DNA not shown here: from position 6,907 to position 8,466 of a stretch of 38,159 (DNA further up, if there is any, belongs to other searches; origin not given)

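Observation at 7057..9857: SAM methyltransferase plus AsnB-like amidoligase lacking the glutaminase nucleophile, appended to a corrinoid demethylation locus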

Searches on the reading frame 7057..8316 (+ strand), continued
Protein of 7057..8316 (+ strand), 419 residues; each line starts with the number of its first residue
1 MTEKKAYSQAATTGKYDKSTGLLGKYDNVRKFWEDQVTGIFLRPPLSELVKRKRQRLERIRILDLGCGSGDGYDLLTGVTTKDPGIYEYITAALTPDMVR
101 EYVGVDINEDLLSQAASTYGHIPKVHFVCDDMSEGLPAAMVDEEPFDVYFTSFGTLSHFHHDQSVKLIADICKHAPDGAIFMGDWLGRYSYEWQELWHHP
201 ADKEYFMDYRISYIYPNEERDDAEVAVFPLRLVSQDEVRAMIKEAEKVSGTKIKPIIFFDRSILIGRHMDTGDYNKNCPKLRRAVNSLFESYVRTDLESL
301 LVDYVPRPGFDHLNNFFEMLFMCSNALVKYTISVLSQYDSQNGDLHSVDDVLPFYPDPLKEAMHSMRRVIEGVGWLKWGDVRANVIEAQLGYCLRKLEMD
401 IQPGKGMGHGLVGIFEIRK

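Call 44: search_protein_families(library=pfam, proteins=[L063:567-1328:+, L063:2659-3318:+, L063:3315-3812:+, L063:9453-10331:+, L063:10328-10969:+, L063:10977-11780:+, L063:13386-15419:-, L063:15836-16720:+, L063:16591-18126:+, L063:1438-2187:-], max_evalue=0.001)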
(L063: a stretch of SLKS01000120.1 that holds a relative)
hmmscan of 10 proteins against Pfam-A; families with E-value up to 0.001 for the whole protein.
L063:567-1328:+ (253 aa): 0 families

L063:2659-3318:+ (219 aa): 1 family
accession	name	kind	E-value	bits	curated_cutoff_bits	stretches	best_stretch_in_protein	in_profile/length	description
PF00857.26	Isochorismatase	-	1.1e-32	114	27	1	33-204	2-171/175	Isochorismatase domain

L063:3315-3812:+ (165 aa): 1 family
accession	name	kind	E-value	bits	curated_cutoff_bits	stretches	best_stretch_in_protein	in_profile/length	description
PF00571.33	CBS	-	6.9e-31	106.8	24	2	101-155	1-55/57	CBS domain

L063:9453-10331:+ (292 aa): 2 families
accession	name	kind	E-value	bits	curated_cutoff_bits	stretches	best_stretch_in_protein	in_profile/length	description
PF00005.33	ABC_tran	-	1.7e-36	126.3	25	1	59-204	2-136/137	ABC transporter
PF13304.12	AAA_21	-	0.00053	20.6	27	0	151-238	220-301/304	AAA domain, putative AbiEii toxin, Type IV TA system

L063:10328-10969:+ (213 aa): 1 family
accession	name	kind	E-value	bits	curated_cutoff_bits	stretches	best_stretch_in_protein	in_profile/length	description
PF00528.27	BPD_transp_1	-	1.3e-23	84.1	26.4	1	36-207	1-183/184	Binding-protein-dependent transport system inner membrane component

L063:10977-11780:+ (267 aa): 0 families

L063:13386-15419:- (677 aa): 1 family
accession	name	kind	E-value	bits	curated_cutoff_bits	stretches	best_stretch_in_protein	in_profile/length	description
PF03781.23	FGE-sulfatase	-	5.3e-46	157.8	23.3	2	308-454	3-141/255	Sulfatase-modifying factor enzyme 1-like domain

L063:15836-16720:+ (294 aa): 0 families

L063:16591-18126:+ (511 aa): 0 families

L063:1438-2187:- (249 aa): 0 families

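Call 53: search_protein_families(library=pfam, proteins=[L085:534-1508:+, L082:7102-7782:+, L036:12667-13671:+, L064:6145-7107:+, L050:5560-6918:+, L046:12947-13573:+, L030:11279-12550:+, L046:6999-8243:+, L008:18470-20260:+, L006:4982-5869:-], max_evalue=0.001)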
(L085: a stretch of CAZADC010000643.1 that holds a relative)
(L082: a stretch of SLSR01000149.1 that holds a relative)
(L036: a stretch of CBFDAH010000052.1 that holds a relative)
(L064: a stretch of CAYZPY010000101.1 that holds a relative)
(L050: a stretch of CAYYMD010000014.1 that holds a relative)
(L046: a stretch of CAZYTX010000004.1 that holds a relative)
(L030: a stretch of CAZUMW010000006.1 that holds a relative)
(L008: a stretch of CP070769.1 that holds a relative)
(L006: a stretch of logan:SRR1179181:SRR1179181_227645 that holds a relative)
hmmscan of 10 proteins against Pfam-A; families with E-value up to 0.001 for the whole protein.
L085:534-1508:+ (324 aa): 4 families
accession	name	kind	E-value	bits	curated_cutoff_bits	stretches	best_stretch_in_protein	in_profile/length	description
PF00005.33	ABC_tran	-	1.4e-33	116.9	25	1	19-164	2-136/137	ABC transporter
PF13304.12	AAA_21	-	2.8e-06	28.1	27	1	74-198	172-301/304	AAA domain, putative AbiEii toxin, Type IV TA system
PF02463.25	SMC_N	-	0.00017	21.5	40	0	113-204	121-208/220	RecF/RecN/SMC N terminal domain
PF13401.12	AAA_22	-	0.0004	21.1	27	1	30-84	7-60/130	AAA domain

L082:7102-7782:+ (226 aa): 1 family
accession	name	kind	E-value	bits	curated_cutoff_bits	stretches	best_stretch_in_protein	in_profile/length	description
PF00528.27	BPD_transp_1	-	5.4e-25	88.6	26.4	1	37-220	1-182/184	Binding-protein-dependent transport system inner membrane component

L036:12667-13671:+ (334 aa): 1 family
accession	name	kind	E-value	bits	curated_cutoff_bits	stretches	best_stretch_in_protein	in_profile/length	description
PF04069.17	OpuAC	-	1.7e-68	231.4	21.2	1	59-327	1-256/257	Substrate binding domain of ABC-type glycine betaine transport system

L064:6145-7107:+ (320 aa): 1 family
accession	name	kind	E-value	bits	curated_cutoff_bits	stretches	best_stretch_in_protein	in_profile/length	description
PF04069.17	OpuAC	-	2e-55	188.6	21.2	2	189-316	2-112/257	Substrate binding domain of ABC-type glycine betaine transport system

L050:5560-6918:+ (452 aa): 0 families

L046:12947-13573:+ (208 aa): 2 families
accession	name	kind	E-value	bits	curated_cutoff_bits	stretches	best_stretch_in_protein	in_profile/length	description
PF01914.23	MarC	-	1.5e-20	73.9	23.9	1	12-204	6-202/203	MarC family integral membrane protein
PF00420.29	Oxidored_q2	-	0.00014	22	26.1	1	26-161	7-77/95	NADH-ubiquinone/plastoquinone oxidoreductase chain 4L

L030:11279-12550:+ (423 aa): 1 family
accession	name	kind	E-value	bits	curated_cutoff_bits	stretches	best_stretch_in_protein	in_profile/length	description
PF00171.27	Aldedh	-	5e-17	62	23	1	6-270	30-282/461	Aldehyde dehydrogenase family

L046:6999-8243:+ (414 aa): 9 families
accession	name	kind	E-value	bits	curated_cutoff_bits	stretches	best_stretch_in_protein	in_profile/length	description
PF04015.17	DUF362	-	6.1e-19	69.3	24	1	70-367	2-198/200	Domain of unknown function (DUF362)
PF00037.32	Fer4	-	1.8e-11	43.8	21.1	2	236-257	2-23/24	4Fe-4S binding domain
PF12837.12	Fer4_6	-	5.8e-10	39.1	25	2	235-257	2-24/24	4Fe-4S binding domain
PF12838.12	Fer4_7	-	6.3e-08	33.4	27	1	242-284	2-49/52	4Fe-4S dicluster domain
PF13237.11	Fer4_10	-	5.6e-07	29.8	25.5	1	235-283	2-52/53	4Fe-4S dicluster domain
PF12797.12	Fer4_2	-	2.9e-06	27.3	24.5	0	235-254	3-22/22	4Fe-4S binding domain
PF14697.11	Fer4_21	-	8.2e-06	26.3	35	1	238-283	4-51/59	4Fe-4S dicluster domain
PF13187.11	Fer4_9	-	2.5e-05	24.7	27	1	242-286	2-50/52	4Fe-4S dicluster domain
PF12800.12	Fer4_4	-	0.00098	19.7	24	0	270-284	1-15/17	4Fe-4S binding domain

L008:18470-20260:+ (596 aa): 4 families
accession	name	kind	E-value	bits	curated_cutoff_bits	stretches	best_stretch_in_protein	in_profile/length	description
PF17651.6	Raco_middle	-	1.4e-49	168.3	26.8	1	217-375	1-159/163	RACo middle region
PF14574.11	RACo_C_ter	-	1.5e-44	152.5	27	1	384-543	3-156/261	C-terminal domain of RACo the ASKHA domain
PF17650.6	RACo_linker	-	1.3e-12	47.8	26.2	1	135-209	6-81/86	RACo linker region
PF00111.32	Fer2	-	1.9e-08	34.5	21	1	34-106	6-76/77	2Fe-2S iron-sulfur cluster binding domain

L006:4982-5869:- (295 aa): 1 family
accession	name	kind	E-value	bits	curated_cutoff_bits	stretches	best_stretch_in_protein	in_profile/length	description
PF03692.20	CxxCxxCC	-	8.9e-11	42.8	23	1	43-139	4-73/85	Putative zinc- or iron-chelating domain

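Call 54: search_protein_families(library=ncbifam, proteins=[L050:5560-6918:+, L030:11279-12550:+, L001:9289-10797:+, L065:18479-19942:+, L055:9285-10781:+, P0445, P0277, L036:12667-13671:+, L085:534-1508:+], max_evalue=0.00001)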
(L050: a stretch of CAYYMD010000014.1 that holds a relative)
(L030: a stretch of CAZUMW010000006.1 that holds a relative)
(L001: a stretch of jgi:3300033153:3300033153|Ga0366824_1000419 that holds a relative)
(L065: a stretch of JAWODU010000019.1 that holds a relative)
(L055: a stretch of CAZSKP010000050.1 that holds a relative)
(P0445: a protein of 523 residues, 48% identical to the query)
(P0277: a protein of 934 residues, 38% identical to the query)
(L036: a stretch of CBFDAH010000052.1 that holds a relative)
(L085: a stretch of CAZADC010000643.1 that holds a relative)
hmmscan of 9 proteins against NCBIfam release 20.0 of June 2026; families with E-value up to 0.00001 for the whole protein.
L050:5560-6918:+ (452 aa): 3 families
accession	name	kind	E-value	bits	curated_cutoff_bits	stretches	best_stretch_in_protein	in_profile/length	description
NF010041.0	PRK13517.1-1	subfamily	4.6e-10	39.3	332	1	91-260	51-203/368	glutamate--cysteine ligase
NF010039.0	PRK13515.1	equivalog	1.7e-07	30.3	371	0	105-260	69-208/378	carboxylate-amine ligase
TIGR01436.1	glu_cys_lig_pln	equivalog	2.2e-07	29.6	463.15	1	18-440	16-431/446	glutamate--cysteine ligase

L030:11279-12550:+ (423 aa): 8 families
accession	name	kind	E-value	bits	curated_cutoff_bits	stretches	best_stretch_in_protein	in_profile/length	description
NF001221.0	PRK00197.1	equivalog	8.8e-153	508.9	289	1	7-414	7-416/418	glutamate-5-semialdehyde dehydrogenase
TIGR00407.1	proA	equivalog_domain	2e-124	415.5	317.45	1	14-405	1-398/398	glutamate-5-semialdehyde dehydrogenase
TIGR01092.1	P5CS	equivalog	4.6e-100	335.9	796.75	1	7-415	288-695/715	delta l-pyrroline-5-carboxylate synthetase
TIGR02518.1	EutH_ACDH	equivalog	7e-16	58.1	620.1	1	7-261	10-250/488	acetaldehyde dehydrogenase (acetylating)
NF010378.0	PRK13805.1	equivalog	1.7e-12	46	951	1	98-267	95-263/872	bifunctional acetaldehyde-CoA/alcohol dehydrogenase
NF047625.1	AcylSulfactDhSauS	equivalog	5.8e-11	41.8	600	1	102-260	90-246/464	acylating sulfoacetaldehyde dehydrogenase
NF052305.1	DioxValDhHalo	equivalog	1.2e-10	40.9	750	0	316-407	389-479/483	2,5-dioxovalerate dehydrogenase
NF040648.1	lactal_redase_Meth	equivalog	5.7e-06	25.6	650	0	311-372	367-428/463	lactaldehyde dehydrogenase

L001:9289-10797:+ (502 aa): 9 families
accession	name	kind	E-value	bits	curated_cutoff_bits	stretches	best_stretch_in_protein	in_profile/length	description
NF006949.0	PRK09431.1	equivalog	1.7e-172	574.9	499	1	1-485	1-510/554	asparagine synthase B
TIGR01536.1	asn_synth_AEB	equivalog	2.5e-133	445.8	267.1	2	2-345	1-381/517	asparagine synthase (glutamine-hydrolyzing)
TIGR03108.1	eps_aminotran_1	hypoth_equivalog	1.2e-89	301.7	816.9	3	1-161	1-168/628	XrtA/PEP-CTERM system amidotransferase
TIGR03104.1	trio_amidotrans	equivalog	2.1e-80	270.6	570.1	3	1-160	1-166/589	N-acetylglutaminylglutamine amidotransferase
NF033535.1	lass_lactam_cya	exception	5.1e-49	167.4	525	3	1-160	1-166/668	lasso peptide isopeptide bond-forming cyclase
TIGR01134.1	purF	equivalog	1.4e-17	64.2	350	1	43-180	68-220/432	amidophosphoribosyltransferase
NF033561.1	macrolact_Ik_Al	subfamily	2.4e-15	56.2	300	1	165-333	157-332/561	albusnodin/ikarugamycin family macrolactam cyclase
NF001484.0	PRK00331.1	subfamily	1.5e-09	36.8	381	1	58-170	86-209/601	isomerizing glutamine--fructose-6-phosphate transaminase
TIGR01135.1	glmS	equivalog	3.4e-07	29.2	418.05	1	59-177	86-215/607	glutamine--fructose-6-phosphate transaminase (isomerizing)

L065:18479-19942:+ (487 aa): 7 families
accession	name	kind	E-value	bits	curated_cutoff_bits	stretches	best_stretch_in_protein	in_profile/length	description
NF006949.0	PRK09431.1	equivalog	1.6e-90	304.2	499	1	1-480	1-515/554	asparagine synthase B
TIGR01536.1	asn_synth_AEB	equivalog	1.2e-65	222.5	267.1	3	179-329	226-379/517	asparagine synthase (glutamine-hydrolyzing)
TIGR03108.1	eps_aminotran_1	hypoth_equivalog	2.2e-36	125.8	816.9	2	1-146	1-167/628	XrtA/PEP-CTERM system amidotransferase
TIGR03104.1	trio_amidotrans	equivalog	2.1e-33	115.4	570.1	3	185-327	240-386/589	N-acetylglutaminylglutamine amidotransferase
NF033535.1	lass_lactam_cya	exception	3.8e-26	91.8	525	2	74-148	93-168/668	lasso peptide isopeptide bond-forming cyclase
NF033561.1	macrolact_Ik_Al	subfamily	2e-21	76.3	300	1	180-319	186-332/561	albusnodin/ikarugamycin family macrolactam cyclase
TIGR01134.1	purF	equivalog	4.3e-07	29.6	350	1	97-166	152-220/432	amidophosphoribosyltransferase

L055:9285-10781:+ (498 aa): 7 families
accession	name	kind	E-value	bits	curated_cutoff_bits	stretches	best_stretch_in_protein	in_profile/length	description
NF006949.0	PRK09431.1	equivalog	3e-122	409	499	1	1-486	1-509/554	asparagine synthase B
TIGR01536.1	asn_synth_AEB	equivalog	9.3e-82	275.7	267.1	3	196-350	228-384/517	asparagine synthase (glutamine-hydrolyzing)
TIGR03104.1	trio_amidotrans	equivalog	9.8e-50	169.4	570.1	3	204-357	244-401/589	N-acetylglutaminylglutamine amidotransferase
TIGR03108.1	eps_aminotran_1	hypoth_equivalog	3.6e-47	161.4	816.9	3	199-353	237-389/628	XrtA/PEP-CTERM system amidotransferase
NF033535.1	lass_lactam_cya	exception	4e-33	114.9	525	2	1-164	1-169/668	lasso peptide isopeptide bond-forming cyclase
NF033561.1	macrolact_Ik_Al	subfamily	2.1e-14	53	300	1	168-283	159-279/561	albusnodin/ikarugamycin family macrolactam cyclase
TIGR01134.1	purF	equivalog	1.3e-06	28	350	1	63-178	115-217/432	amidophosphoribosyltransferase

P0445 (523 aa): 9 families
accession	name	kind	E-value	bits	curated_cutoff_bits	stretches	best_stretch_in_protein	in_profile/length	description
NF006949.0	PRK09431.1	equivalog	3.1e-170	567.4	499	1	1-501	1-521/554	asparagine synthase B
TIGR01536.1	asn_synth_AEB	equivalog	1.3e-134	450.1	267.1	2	2-351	1-384/517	asparagine synthase (glutamine-hydrolyzing)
TIGR03108.1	eps_aminotran_1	hypoth_equivalog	3.9e-104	349.6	816.9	3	1-164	1-172/628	XrtA/PEP-CTERM system amidotransferase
TIGR03104.1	trio_amidotrans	equivalog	1.8e-99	333.6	570.1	3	1-160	1-167/589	N-acetylglutaminylglutamine amidotransferase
NF033535.1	lass_lactam_cya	exception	3.7e-47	161.3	525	3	13-159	18-166/668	lasso peptide isopeptide bond-forming cyclase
TIGR01134.1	purF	equivalog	3.7e-17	62.8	350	1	40-179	68-220/432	amidophosphoribosyltransferase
NF001484.0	PRK00331.1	subfamily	8.3e-15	54.2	381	1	56-166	87-206/601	isomerizing glutamine--fructose-6-phosphate transaminase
NF033561.1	macrolact_Ik_Al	subfamily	7e-14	51.3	300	1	164-287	157-282/561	albusnodin/ikarugamycin family macrolactam cyclase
TIGR01135.1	glmS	equivalog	9.9e-14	50.7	418.05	1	56-171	86-210/607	glutamine--fructose-6-phosphate transaminase (isomerizing)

P0277 (934 aa): 10 families
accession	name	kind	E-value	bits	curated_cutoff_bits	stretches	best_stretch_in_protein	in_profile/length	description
NF006949.0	PRK09431.1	equivalog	1.1e-169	565.6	499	1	1-493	1-518/554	asparagine synthase B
TIGR01536.1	asn_synth_AEB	equivalog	3.8e-124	415.5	267.1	3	2-172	1-177/517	asparagine synthase (glutamine-hydrolyzing)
TIGR03108.1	eps_aminotran_1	hypoth_equivalog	2e-85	287.7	816.9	3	1-162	1-168/628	XrtA/PEP-CTERM system amidotransferase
TIGR03104.1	trio_amidotrans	equivalog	1.2e-82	278.1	570.1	3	1-161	1-166/589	N-acetylglutaminylglutamine amidotransferase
NF033535.1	lass_lactam_cya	exception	2.9e-37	128.6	525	2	16-161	18-166/668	lasso peptide isopeptide bond-forming cyclase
TIGR01134.1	purF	equivalog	1.1e-13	51.4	350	1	44-177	69-216/432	amidophosphoribosyltransferase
NF033561.1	macrolact_Ik_Al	subfamily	7.7e-11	41.3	300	1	165-333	156-332/561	albusnodin/ikarugamycin family macrolactam cyclase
NF001484.0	PRK00331.1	subfamily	5.3e-09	35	381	1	55-172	83-210/601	isomerizing glutamine--fructose-6-phosphate transaminase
TIGR01135.1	glmS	equivalog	7.7e-08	31.3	418.05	1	56-173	83-210/607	glutamine--fructose-6-phosphate transaminase (isomerizing)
NF043040.1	corrin_prot_MT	hypoth_equivalog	7.6e-07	28.8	180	0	554-608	23-75/216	corrinoid protein-associated methyltransferase CpaM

L036:12667-13671:+ (334 aa): 1 family
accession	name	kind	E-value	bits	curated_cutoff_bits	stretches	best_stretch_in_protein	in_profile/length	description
NF049931.1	GlyBetbindOsmF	equivalog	3.9e-56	190.2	400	1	60-332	4-282/283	glycine betaine ABC transporter substrate-binding protein OsmF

L085:534-1508:+ (324 aa): 185 families (the best 25 are shown)
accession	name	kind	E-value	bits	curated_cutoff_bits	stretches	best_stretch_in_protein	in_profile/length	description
TIGR01186.1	proV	subfamily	1.6e-91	307.1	326.6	1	13-272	4-265/363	betaine/proline/choline family ABC transporter ATP-binding protein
TIGR03415.1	ABC_choXWV_ATP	equivalog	9.1e-63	212.5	483.75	1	13-247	35-274/382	choline ABC transporter ATP-binding protein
TIGR00968.1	3a0106s01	subfamily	1.7e-61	207.8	342.75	1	3-239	2-233/237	sulfate ABC transporter ATP-binding protein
TIGR01187.1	potA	subfamily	2.7e-61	207.4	355.6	1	33-240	1-204/325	polyamine ABC transporter ATP-binding protein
NF006987.0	PRK09452.1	equivalog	2.8e-61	207.3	482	1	2-240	18-251/378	spermidine/putrescine ABC transporter ATP-binding protein PotA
TIGR03265.1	PhnT2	equivalog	2.4e-59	201.3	457.7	1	5-241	8-239/353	putative 2-aminoethylphosphonate ABC transporter ATP-binding protein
NF043075.1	MMSYN1_0197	equivalog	2.1e-57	194.6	550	1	2-239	3-235/341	spermidine/putrescine ABC transporter ATP-binding protein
NF008653.0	PRK11650.1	subfamily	2.2e-56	191.4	432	1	2-243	4-241/357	sn-glycerol-3-phosphate ABC transporter ATP-binding protein UgpC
NF040840.2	tungstate_WtpC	equivalog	6.7e-56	190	440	1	1-239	1-233/347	tungstate ABC transporter ATP-binding protein WtpC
NF007480.0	PRK10070.1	equivalog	2.9e-54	184.4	444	1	17-237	43-265/400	glycine betaine/L-proline ABC transporter ATP-binding protein ProV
NF040933.2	ABC_arch_GlcV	equivalog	4.4e-54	183.7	450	1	2-239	3-244/357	glucose ABC transporter ATP-binding protein GlcV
NF008105.0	PRK10851.1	equivalog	2.1e-53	181.3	502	1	2-239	3-239/362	sulfate/thiosulfate ABC transporter ATP-binding protein CysA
NF008621.0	PRK11607.1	equivalog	5.6e-53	180.1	613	1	4-242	22-255/377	putrescine ABC transporter ATP-binding subunit PotG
TIGR03258.1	PhnT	equivalog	9e-52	176.3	499.15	1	13-240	19-243/359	2-aminoethylphosphonate ABC transport system ATP-binding subunit PhnT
NF008513.0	PRK11432.1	equivalog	1.1e-51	175.9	496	1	3-240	8-240/351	ferric ABC transporter ATP-binding protein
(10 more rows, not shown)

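Call 57: list_cluster_members(proteins=[P0391, P0393, P0394, P0395, P0401, P0445])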
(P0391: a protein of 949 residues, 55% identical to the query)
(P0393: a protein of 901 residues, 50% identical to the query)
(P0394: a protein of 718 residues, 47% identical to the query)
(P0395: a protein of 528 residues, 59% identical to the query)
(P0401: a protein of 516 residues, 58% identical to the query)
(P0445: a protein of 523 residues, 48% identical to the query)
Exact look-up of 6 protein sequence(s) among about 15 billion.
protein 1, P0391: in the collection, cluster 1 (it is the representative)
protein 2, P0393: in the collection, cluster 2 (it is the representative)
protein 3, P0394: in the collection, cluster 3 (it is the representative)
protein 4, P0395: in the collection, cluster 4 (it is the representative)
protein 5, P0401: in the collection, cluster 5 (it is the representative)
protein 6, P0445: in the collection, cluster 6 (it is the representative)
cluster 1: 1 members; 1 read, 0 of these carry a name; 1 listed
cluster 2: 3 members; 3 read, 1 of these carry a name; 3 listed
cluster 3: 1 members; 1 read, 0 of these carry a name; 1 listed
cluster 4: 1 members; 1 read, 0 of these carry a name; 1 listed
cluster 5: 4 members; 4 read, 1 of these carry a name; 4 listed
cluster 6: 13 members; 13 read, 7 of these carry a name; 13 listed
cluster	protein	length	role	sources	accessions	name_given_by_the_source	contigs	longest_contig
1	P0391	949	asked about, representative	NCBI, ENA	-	-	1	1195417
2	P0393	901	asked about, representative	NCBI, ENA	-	-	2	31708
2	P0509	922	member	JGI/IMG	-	asparagine synthase (glutamine-hydrolysing)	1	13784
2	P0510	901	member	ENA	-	-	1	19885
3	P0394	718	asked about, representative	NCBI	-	-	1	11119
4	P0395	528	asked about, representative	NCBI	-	-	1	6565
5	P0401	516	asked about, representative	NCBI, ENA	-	-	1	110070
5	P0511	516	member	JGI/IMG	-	asparagine synthase (glutamine-hydrolysing)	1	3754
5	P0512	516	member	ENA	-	-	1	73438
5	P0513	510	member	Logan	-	-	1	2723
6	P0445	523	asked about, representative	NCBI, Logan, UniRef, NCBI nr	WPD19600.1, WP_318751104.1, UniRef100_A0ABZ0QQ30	asparagine synthase B [Thermaerobacter composti] | asparagine synthase (glutamine-hydrolyzing) n=1 Tax=Thermaerobacter composti TaxID=554949 ...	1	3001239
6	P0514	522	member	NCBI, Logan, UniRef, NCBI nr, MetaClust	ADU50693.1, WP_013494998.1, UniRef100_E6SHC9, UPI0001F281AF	asparagine synthase (glutamine-hydrolyzing) [Thermaerobacter marianensis DSM 12885] | asparagine synthase (glutamine-hydrolyzing) n=1 Tax=Thermaerobacter marianensis (strain ... | asparagine synthase B [Thermaerobacter marianensis]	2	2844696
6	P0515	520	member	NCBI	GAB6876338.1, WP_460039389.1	asparagine synthase B [Thermaerobacter litoralis]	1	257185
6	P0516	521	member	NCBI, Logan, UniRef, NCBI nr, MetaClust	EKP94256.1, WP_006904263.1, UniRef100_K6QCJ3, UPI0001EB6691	asparagine synthase B [Thermaerobacter subterraneus] | asparagine synthase (glutamine-hydrolyzing) n=1 Tax=Thermaerobacter subterraneus DSM ... | status=active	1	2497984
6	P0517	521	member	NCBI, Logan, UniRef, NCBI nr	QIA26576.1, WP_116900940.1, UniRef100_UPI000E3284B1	asparagine synthase B [Thermaerobacter sp. PB12/4term] | asparagine synthase B n=1 Tax=Thermaerobacter sp. PB12/4term TaxID=2293838 ...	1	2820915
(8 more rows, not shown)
